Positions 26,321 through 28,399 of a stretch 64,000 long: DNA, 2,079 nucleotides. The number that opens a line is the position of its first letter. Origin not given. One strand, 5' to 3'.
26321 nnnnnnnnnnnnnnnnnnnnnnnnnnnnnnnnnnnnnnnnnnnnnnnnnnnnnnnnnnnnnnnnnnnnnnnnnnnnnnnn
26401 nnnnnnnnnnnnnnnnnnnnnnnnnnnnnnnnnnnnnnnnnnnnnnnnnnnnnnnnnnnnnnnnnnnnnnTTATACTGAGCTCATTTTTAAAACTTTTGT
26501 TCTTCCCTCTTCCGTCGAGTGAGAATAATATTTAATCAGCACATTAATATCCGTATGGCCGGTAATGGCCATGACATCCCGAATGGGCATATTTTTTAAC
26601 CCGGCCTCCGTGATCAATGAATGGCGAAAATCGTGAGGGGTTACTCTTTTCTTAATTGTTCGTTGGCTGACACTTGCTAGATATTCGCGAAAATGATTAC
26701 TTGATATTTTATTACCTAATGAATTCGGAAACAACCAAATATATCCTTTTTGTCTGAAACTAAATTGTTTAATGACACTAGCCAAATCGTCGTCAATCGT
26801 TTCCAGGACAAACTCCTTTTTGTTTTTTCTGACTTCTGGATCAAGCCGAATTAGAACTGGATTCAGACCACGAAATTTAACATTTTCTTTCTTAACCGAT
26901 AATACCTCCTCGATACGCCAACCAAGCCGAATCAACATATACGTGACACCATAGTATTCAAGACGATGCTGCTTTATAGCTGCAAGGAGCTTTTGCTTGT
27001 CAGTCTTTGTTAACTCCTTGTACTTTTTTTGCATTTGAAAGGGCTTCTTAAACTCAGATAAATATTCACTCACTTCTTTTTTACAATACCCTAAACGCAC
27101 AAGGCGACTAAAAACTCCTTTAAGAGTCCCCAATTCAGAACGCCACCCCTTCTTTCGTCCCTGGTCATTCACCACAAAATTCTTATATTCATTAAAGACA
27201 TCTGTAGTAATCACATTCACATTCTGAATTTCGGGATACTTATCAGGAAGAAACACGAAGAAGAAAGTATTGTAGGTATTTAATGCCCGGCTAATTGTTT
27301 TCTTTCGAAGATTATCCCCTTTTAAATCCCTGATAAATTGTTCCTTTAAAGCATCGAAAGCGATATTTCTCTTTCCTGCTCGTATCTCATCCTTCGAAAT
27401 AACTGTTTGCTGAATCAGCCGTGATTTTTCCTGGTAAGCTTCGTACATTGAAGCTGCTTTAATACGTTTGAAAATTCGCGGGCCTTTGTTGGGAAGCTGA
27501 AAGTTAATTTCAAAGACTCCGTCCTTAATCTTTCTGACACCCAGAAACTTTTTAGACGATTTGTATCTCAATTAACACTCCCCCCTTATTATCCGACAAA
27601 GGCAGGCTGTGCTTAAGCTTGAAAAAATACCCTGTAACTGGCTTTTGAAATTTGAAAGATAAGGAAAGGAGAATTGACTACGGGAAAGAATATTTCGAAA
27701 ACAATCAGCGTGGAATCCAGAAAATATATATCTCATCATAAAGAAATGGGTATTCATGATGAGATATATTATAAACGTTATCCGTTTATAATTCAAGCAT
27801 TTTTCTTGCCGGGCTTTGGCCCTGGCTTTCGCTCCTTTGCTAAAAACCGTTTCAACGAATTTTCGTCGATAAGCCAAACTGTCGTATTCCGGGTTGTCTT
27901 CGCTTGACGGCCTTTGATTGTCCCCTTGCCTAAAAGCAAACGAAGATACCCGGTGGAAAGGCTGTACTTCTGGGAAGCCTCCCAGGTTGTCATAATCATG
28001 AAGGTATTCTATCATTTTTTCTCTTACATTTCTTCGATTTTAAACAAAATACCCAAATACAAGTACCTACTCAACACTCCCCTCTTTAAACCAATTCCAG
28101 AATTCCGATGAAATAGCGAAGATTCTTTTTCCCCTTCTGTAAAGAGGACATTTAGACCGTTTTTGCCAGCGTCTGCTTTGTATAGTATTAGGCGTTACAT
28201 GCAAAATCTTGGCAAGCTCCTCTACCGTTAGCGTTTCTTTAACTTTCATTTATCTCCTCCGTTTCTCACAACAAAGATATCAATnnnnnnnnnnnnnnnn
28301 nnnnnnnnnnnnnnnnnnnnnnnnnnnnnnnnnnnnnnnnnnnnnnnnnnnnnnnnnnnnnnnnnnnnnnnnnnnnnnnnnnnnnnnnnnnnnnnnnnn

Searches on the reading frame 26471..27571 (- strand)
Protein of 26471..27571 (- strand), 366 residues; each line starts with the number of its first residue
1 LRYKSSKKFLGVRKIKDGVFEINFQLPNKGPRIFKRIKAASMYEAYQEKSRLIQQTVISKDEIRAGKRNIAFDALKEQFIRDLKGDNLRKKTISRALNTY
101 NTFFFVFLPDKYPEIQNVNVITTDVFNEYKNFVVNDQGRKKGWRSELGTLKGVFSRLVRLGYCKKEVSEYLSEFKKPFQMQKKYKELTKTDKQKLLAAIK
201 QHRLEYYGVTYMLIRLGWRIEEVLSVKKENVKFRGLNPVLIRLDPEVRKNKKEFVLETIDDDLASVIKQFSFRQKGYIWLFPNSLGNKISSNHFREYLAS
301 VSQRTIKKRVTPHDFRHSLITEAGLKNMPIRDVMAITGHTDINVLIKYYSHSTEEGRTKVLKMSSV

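Call 9: search_protein_families(library=pfam, proteins=[window:26471-27571:-], max_evalue=0.01)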
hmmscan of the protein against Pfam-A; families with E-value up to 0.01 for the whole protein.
window:26471-27571:- (366 aa): 1 family
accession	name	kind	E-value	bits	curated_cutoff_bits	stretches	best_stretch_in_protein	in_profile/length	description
PF00589.27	Phage_integrase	-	1.6e-18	67.5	27.1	1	186-354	2-170/172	Phage integrase family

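Call 19: find_encoding_contigs(protein=window:26471-27571:-, flank=10000, max_places=10)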
Protein window:26471-27571:- (366 aa): no gene with exactly this product is on record in the collection.

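Call 22: find_related_loci(query=window:26471-27571:-, collection=genome_contigs, flank=10000)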
Query window:26471-27571:- (366 aa) in genome_contigs; peptide patterns used: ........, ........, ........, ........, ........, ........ (x = any residue, [..] = any of these).
20 stretches matched a pattern, but none encodes a relative of the query by tblastn (E <= 1e-3).
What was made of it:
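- Tried and rejected: The integrase scan of GTDB genomes found no close relative (call 22).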

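Call 31: find_homologous_proteins(query=window:26471-27571:-, max_evalue=0.00001)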
Query window:26471-27571:- (366 aa): 17 proteins with E <= 0.00001 among 2402 candidates.
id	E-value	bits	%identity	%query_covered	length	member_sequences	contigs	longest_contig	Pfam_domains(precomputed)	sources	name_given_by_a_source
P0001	3.2e-238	807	100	100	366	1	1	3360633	PF00589.28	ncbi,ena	-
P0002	6.7e-123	428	54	97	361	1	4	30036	PF00589.28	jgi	-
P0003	9.9e-121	421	55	99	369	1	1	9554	PF00589.28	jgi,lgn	-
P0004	5.7e-116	405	54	98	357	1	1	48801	PF00589.28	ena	-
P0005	3.7e-114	399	53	97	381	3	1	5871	PF00589.28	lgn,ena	-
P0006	2.4e-110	387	50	100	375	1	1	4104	PF00589.28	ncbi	ncbi:MAG: tyrosine-type recombinase/integrase [Bacteriovoracia bacterium]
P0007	7.1e-110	385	51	98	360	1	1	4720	PF00589.28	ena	-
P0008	2.1e-107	377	49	99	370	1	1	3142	PF00589.28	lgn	-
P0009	3.1e-101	357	48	97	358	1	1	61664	PF00589.28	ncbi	-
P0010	2.1e-100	354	47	97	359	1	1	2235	PF00589.28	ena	-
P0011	2.6e-92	328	45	98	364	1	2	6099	PF00589.28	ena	-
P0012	2.5e-91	324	53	80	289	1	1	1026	PF00589.28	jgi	-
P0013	5.4e-80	287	41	98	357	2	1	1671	PF00589.28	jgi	jgi:integrase/recombinase XerD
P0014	2.0e-79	285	61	57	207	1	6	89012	PF00589.28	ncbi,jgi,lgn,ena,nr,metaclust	ncbi:MAG: hypothetical protein A2243_11825 [Omnitrophica WOR_2 bacterium RIFOXYA2_FULL_38_17]|nr:MAG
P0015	3.8e-69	251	53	60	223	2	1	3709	PF00589.28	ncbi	-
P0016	2.3e-67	246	54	56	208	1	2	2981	PF00589.28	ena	-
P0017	5.1e-62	228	39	95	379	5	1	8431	PF00589.28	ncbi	-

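Call 32: find_encoding_contigs(protein=P0001, flank=10000, max_places=4)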
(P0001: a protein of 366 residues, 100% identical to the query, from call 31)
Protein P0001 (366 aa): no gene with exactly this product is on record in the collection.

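Call 34: find_encoding_contigs(protein=P0009, flank=10000, max_places=3)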
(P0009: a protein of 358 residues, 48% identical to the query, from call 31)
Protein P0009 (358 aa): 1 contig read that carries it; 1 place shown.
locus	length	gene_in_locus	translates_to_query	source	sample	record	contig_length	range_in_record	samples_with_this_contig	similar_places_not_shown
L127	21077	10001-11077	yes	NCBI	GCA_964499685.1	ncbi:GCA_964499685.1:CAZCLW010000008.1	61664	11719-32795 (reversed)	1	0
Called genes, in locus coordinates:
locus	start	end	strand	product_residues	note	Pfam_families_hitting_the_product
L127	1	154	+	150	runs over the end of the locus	PF01668:SmpB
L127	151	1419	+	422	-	PF13231:PMT_2 (weak)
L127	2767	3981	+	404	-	PF00476:DNA_pol_A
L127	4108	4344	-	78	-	PF13560:HTH_31, PF12844:HTH_19 (weak), PF01381:HTH_3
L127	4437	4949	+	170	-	PF03703:bPH_2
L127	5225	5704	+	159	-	-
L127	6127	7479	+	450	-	-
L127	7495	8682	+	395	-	-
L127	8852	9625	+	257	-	PF00239:Resolvase, PF07508:Recombinase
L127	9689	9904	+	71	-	-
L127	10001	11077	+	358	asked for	PF00589:Phage_integrase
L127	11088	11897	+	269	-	-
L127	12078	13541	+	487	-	PF00989:PAS (weak), PF13426:PAS_9, PF08447:PAS_3, PF01590:GAF, PF13185:GAF_2, PF13492:GAF_3, PF00990:GGDEF, PF22335:Cas10-Cmr2_palm2 (weak)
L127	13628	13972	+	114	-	-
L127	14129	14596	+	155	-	PF00376:MerR, PF13411:MerR_1, PF09278:MerR-DNA-bind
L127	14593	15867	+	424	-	-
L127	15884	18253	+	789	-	PF04945:YHS, PF19335:HMBD, PF00122:E1-E2_ATPase, PF00702:Hydrolase, PF08282:Hydrolase_3 (weak)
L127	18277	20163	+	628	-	-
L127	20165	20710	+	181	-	PF07690:MFS_1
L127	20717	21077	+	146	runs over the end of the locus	-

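Call 35: find_encoding_contigs(protein=P0004, flank=10000, max_places=3)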
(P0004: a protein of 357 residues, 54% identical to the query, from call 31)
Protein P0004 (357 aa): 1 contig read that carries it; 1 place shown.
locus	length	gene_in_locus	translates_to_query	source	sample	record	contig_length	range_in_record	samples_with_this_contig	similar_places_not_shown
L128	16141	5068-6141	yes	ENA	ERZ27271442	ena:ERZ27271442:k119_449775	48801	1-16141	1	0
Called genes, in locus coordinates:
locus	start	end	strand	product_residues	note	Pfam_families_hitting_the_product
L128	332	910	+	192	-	-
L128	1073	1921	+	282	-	PF00239:Resolvase, PF07508:Recombinase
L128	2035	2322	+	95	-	PF13411:MerR_1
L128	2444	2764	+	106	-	PF01807:Zn_ribbon_DnaG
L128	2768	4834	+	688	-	PF13155:Toprim_2, PF13362:Toprim_3 (weak)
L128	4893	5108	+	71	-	-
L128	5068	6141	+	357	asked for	PF00589:Phage_integrase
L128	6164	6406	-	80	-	PF13560:HTH_31, PF12844:HTH_19 (weak), PF01381:HTH_3, PF13443:HTH_26 (weak)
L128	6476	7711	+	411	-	-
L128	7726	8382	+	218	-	PF01637:ATPase_2 (weak), PF03796:DnaB_C, PF06745:ATPase, PF13481:AAA_25 (weak)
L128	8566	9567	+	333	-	-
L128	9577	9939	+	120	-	-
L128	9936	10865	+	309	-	-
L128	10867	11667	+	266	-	-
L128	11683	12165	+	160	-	-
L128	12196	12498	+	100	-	PF11523:DUF3223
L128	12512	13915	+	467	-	-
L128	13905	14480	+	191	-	-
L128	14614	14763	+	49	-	-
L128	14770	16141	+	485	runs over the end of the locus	PF01966:HD, PF13286:HD_assoc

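Call 36: find_encoding_contigs(protein=P0002, flank=10000, max_places=4)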
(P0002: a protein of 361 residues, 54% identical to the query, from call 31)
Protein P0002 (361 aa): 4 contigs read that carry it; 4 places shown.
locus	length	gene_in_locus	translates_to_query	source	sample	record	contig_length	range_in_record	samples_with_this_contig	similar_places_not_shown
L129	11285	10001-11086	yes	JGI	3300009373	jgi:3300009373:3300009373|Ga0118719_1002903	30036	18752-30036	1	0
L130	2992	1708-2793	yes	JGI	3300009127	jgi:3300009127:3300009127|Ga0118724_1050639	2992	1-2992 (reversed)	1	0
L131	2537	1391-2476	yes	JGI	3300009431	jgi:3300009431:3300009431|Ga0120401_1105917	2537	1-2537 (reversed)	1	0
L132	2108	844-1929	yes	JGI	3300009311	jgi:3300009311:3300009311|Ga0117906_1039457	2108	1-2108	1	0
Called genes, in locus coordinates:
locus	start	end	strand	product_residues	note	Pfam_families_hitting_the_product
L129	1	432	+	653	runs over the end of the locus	PF02463:SMC_N, PF13476:AAA_23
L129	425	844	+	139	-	PF27807:DNA_S_mod_dnd_assoc_4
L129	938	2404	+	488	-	PF04055:Radical_SAM (faint)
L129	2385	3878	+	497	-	-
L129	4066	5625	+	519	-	PF11074:DUF2779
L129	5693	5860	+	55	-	-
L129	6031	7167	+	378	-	-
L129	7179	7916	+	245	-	PF07505:DUF5131, PF17338:GP88 (weak)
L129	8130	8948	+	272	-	PF00239:Resolvase, PF07508:Recombinase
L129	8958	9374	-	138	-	-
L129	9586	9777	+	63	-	-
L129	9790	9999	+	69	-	PF01381:HTH_3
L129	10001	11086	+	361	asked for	PF00589:Phage_integrase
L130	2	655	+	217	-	?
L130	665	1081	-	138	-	-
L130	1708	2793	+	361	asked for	PF00589:Phage_integrase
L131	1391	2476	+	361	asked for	PF00589:Phage_integrase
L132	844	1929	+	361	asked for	PF00589:Phage_integrase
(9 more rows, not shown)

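Call 47: find_related_loci(query=A2, collection=metagenome_contigs, flank=6000)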
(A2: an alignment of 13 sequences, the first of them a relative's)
Query A2 (366 aa) in metagenome_contigs; peptide patterns used: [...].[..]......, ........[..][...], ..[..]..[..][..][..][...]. (x = any residue, [..] = any of these).
561 stretches matched a pattern; 52 encode a relative of the query (tblastn E <= 1e-3); 52 distinct loci.
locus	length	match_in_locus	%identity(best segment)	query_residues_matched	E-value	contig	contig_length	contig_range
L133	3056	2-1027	51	24-366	1e-115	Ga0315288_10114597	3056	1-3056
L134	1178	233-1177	48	7-322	3e-101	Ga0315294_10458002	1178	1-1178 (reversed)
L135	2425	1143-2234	45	2-364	3e-95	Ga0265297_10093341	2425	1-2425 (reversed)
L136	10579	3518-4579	43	6-364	5e-91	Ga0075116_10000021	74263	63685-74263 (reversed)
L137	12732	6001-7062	43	6-364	5e-91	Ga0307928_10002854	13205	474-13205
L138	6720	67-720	62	149-366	3e-90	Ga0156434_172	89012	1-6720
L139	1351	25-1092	41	6-366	3e-88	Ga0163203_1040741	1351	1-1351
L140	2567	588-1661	41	6-366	9e-82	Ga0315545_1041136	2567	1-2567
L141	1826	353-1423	37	8-366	4e-82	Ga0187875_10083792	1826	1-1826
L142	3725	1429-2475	40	6-366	6e-78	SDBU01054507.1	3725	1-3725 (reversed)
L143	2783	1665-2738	38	2-364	1e-77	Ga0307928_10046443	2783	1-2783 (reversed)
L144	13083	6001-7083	36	2-366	3e-76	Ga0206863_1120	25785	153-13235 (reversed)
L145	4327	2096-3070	38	36-366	7e-75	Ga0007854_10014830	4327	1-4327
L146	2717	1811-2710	40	1-298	2e-75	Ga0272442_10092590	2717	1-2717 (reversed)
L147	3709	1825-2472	53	149-366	2e-73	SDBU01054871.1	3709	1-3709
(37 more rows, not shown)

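Call 70: search_solved_structures(query=A2, max_evalue=0.001)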
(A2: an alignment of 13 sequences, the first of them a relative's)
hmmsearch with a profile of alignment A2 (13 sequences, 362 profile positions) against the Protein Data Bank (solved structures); distinct sequences matched with E-value up to 0.001: 9.
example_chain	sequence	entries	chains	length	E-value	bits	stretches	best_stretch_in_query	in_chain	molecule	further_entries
3nkh_A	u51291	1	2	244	2.8e-13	52.9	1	272-358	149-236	Integrase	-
5hxy_A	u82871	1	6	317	6.2e-12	48.4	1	73-348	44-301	Tyrosine recombinase XerA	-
4a8e_A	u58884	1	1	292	7.5e-11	44.9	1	164-356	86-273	PROBABLE TYROSINE RECOMBINASE XERC-LIKE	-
6en0_A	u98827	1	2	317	5.9e-09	38.7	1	298-353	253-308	Int protein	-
6emy_A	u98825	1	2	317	1.3e-08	37.6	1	298-353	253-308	Int protein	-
6emz_A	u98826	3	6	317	2.8e-08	36.4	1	298-353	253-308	Int protein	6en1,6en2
1a0p_A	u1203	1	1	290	9.3e-06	28.1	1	170-351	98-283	SITE-SPECIFIC RECOMBINASE XERD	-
2a3v_A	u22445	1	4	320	4.9e-05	25.8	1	301-358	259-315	site-specific recombinase IntI4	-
5dcf_A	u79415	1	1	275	6.1e-05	25.5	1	269-351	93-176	Tyrosine recombinase XerD,DNA translocase FtsK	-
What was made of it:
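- On tDNA-integrated genomic island junction (Islander signature): Profile hits to solved integrases and Xer recombinases (call 70).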

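Call 88: search_protein_families(library=pfam, proteins=[L127:9689-9904:+, L128:4893-5108:+, L129:9586-9777:+], max_evalue=0.1)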
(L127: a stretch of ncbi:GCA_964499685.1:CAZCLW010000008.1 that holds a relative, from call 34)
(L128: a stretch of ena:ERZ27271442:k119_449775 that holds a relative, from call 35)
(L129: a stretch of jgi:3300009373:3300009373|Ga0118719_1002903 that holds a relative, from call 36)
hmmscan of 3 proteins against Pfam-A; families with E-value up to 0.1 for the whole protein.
L127:9689-9904:+ (71 aa): 1 family
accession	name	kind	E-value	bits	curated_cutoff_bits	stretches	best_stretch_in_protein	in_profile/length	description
PF13643.11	DUF4145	-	0.033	14.7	23.1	1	9-49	46-86/88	Domain of unknown function (DUF4145)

L128:4893-5108:+ (71 aa): 1 family
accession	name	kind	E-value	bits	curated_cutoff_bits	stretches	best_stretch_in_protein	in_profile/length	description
PF06347.19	SH3_4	-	0.043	14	24.1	0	14-66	6-50/56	Bacterial SH3 domain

L129:9586-9777:+ (63 aa): 0 families

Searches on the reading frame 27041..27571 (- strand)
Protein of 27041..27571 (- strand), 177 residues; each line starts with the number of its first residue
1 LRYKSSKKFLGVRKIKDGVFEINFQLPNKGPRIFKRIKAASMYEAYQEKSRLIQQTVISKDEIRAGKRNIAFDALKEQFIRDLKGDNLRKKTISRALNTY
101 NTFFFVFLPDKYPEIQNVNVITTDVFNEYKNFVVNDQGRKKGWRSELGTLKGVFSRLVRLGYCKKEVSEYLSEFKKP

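Call 69: search_protein_families(library=pfam, proteins=[window:27041-27571:-], max_evalue=10)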
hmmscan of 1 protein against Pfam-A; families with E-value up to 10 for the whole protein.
seq(177 aa): 3 families
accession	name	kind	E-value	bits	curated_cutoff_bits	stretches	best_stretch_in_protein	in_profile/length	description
PF13102.12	Phage_int_SAM_5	-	0.012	16.4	22.3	1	77-167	7-92/98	Phage integrase SAM-like domain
PF14393.11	DUF4422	-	0.04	14.2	25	1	32-133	77-180/220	Domain of unknown function (DUF4422)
PF24624.1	Int_N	-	0.14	13.3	27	1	119-166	43-90/100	Phage integrase, N-terminal domain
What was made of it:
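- On Heterobivalent (arm-binding) tyrosine integrase system: No Pfam arm-domain hit (call 69).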

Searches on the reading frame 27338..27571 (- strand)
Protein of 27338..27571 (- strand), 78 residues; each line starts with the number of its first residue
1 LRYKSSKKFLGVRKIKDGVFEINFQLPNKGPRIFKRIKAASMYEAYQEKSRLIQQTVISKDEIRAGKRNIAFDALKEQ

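Call 76: predict_structure(alignment_id=A3)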
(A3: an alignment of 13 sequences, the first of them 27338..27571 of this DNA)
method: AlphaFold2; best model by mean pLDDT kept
length: 78 residues; sequences in the alignment: 13
mean_pLDDT: 79.1   pTM: 0.59
mean pLDDT of the five models: 79.1, 78.9, 77.8, 77.2, 77.2
residues with pLDDT >= 90: 33; 70-90: 19; 50-70: 25; < 50: 1
segments of 3 or more residues with pLDDT < 50: none
pLDDT, mean of each block of 10 residues (from residue 1): 66 93 86 93 94 80 58 58
secondary structure, 60 per line:
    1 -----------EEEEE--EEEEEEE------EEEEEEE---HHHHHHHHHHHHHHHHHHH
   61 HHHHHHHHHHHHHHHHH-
elements in order: E12-16 E19-25 E32-38 H42-77
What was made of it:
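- On Heterobivalent (arm-binding) tyrosine integrase system: The AF2 model has strands 12-16, 19-25 and 32-38 plus a helix, with pLDDT 79 (call 76).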

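Call 80: fold_search(model_id=the predicted structure, library=pdb)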
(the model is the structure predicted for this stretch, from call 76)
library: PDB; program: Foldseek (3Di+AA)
matches with E <= 10: 509; with E <= 0.001: 0
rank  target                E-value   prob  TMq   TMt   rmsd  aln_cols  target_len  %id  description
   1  9g6k_UG               3.9e-01  0.57  0.44  0.23   6.1        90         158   20  LSU structure derived from the LSU sample of the mitoribosome from T. gondii. (released 2024-12-11)
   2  4y4o_2y               5.7e-01  0.38  0.35  0.30   3.3        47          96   26  Crystal structure of the Thermus thermophilus 70S ribosome with rRNA modifications and bound to protein Y (YfiA) at 2 (released 2015-03-18)
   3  9i05_Xz               6.1e-01  0.57  0.48  0.28   6.5        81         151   17  Cryo-EM structure of the large subunit of the mitochondrial ribosome from Toxoplasma gondii (released 2025-06-11)
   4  7et4_G                7.9e-01  0.47  0.35  0.28   2.7        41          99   22  Crystal structure of Arabidopsis TEM1 AP2 domain (released 2021-09-15)
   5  3ulb_B                7.9e-01  0.35  0.33  0.28   6.1        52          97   19  Crystal structure of the pleckstrin homology domain of Saccharomyces cerevisiae Avo1, a TORC2 subunit, in the P212121  (released 2012-04-11)
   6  8jhz_A                8.4e-01  0.47  0.36  0.01   4.8        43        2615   16  Cryo-EM structure of the TcsH-TMPRSS2 complex (released 2024-03-20)
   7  2y8f_D                8.4e-01  0.23  0.30  0.20   7.8        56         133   14  Structure of the Ran-binding domain from human RanBP3 (wild type) (released 2011-02-16)
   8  9g6k_LG               8.9e-01  0.41  0.41  0.25   5.1        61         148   16  LSU structure derived from the LSU sample of the mitoribosome from T. gondii. (released 2024-12-11)
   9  3tqm_C                9.5e-01  0.35  0.39  0.34   3.2        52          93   19  Structure of an ribosomal subunit interface protein from Coxiella burnetii (released 2011-09-28)
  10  8ink_T                9.5e-01  0.13  0.26  0.17  12.9        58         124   17  human nuclear pre-60S ribosomal particle - State D (released 2023-08-09)
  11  8ovj_S                1.0e+00  0.11  0.25  0.13  13.7        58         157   19  CRYO-EM STRUCTURE OF LEISHMANIA MAJOR 80S RIBOSOME : PARENTAL STRAIN (released 2024-05-08)
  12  6l0v_E                1.1e+00  0.15  0.24  0.30   6.7        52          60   25  Structure of RLD2 BRX domain bound to LZY3 CCL motif (released 2020-02-05)
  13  4y4o_1y               1.2e+00  0.38  0.38  0.32   3.1        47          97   21  Crystal structure of the Thermus thermophilus 70S ribosome with rRNA modifications and bound to protein Y (YfiA) at 2 (released 2015-03-18)
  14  9hqv_Yn               1.2e+00  0.33  0.37  0.18   4.1        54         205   20  Cryo-EM structure of the small subunit of the mitochondrial ribosome from Toxoplasma gondii (released 2025-06-11)
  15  3ulb_A                1.2e+00  0.25  0.32  0.26   6.8        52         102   19  Crystal structure of the pleckstrin homology domain of Saccharomyces cerevisiae Avo1, a TORC2 subunit, in the P212121  (released 2012-04-11)
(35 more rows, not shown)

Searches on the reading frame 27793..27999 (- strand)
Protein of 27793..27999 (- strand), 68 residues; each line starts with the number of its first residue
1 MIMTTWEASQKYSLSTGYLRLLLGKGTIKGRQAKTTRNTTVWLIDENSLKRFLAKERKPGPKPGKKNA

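Call 56: search_protein_families(library=phrogs, proteins=[window:27793-27999:-], max_evalue=0.01)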
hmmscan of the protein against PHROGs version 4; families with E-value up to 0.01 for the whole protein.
window:27793-27999:- (68 aa): 1 family
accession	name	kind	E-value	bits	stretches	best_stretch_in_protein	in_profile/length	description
phrog_2655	-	integration and excision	0.0008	20.1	1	2-58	114-169/181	excisionase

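Call 88: search_protein_families(library=pfam, proteins=[window:27793-27999:-], max_evalue=0.1)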
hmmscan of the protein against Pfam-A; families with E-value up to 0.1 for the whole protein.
window:27793-27999:- (68 aa): 3 families
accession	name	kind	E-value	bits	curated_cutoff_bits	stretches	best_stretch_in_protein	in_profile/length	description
PF20038.5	HTH_59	-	0.0095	16.3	27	1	2-56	7-64/66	Helix-turn-helix domain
PF17208.8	RBR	-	0.025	15.7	24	1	30-66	8-49/57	RNA binding Region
PF12728.13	HTH_17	-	0.071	13.8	27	1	3-56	2-50/51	Helix-turn-helix domain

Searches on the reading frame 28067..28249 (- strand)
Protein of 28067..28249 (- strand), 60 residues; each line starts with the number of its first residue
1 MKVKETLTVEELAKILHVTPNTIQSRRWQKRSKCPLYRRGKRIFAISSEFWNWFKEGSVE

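Call 56: search_protein_families(library=phrogs, proteins=[window:28067-28249:-], max_evalue=0.01)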
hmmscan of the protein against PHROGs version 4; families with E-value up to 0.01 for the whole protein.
window:28067-28249:- (60 aa): 4 families
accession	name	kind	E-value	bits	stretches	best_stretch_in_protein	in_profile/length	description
phrog_66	-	integration and excision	0.0025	18.5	1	2-58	89-144/412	excisionase and transcriptional regulator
phrog_10045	-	DNA, RNA and nucleotide metabolism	0.0038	18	1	4-35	18-47/74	HTH DNA binding protein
phrog_7950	-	transcription regulation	0.0039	18.2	1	4-31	18-43/68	transcriptional repressor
phrog_57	-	head and packaging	0.0093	16.8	1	4-42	10-47/199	terminase small subunit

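Call 88: search_protein_families(library=pfam, proteins=[window:28067-28249:-], max_evalue=0.1)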
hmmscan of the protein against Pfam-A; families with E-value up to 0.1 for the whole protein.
window:28067-28249:- (60 aa): 11 families
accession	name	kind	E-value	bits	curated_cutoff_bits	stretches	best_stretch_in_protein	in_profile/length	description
PF12728.13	HTH_17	-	2e-05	25.2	27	1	7-44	2-37/51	Helix-turn-helix domain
PF13384.12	HTH_23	-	0.0099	16.1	24.6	1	7-31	18-40/50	Homeodomain-like domain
PF08281.18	Sigma70_r4_2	-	0.011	15.8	25.7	1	6-26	26-46/54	Sigma-70, region 4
PF08279.18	HTH_11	-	0.012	15.9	25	1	3-24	12-33/55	HTH domain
PF13411.12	MerR_1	-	0.03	14.9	21.6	1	8-38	2-30/69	MerR HTH family regulatory protein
PF13542.12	HTH_Tnp_ISL3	-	0.034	14.1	27.4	1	3-25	24-45/51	Helix-turn-helix domain of transposase family ISL3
PF20432.4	Xre-like-HTH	-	0.042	14.6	25.8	1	7-31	24-45/63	Antitoxin Xre-like helix-turn-helix domain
PF13404.12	HTH_AsnC-type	-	0.052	13.8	27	1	7-26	18-37/42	AsnC-type helix-turn-helix domain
PF01381.28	HTH_3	-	0.059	13.8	23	1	5-24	8-27/55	Helix-turn-helix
PF04760.21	IF2_N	-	0.062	13.5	25.3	1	5-23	2-20/53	Translation initiation factor IF-2, N-terminal region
PF12840.13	HTH_20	-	0.088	13.2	27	0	4-24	16-35/51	Helix-turn-helix domain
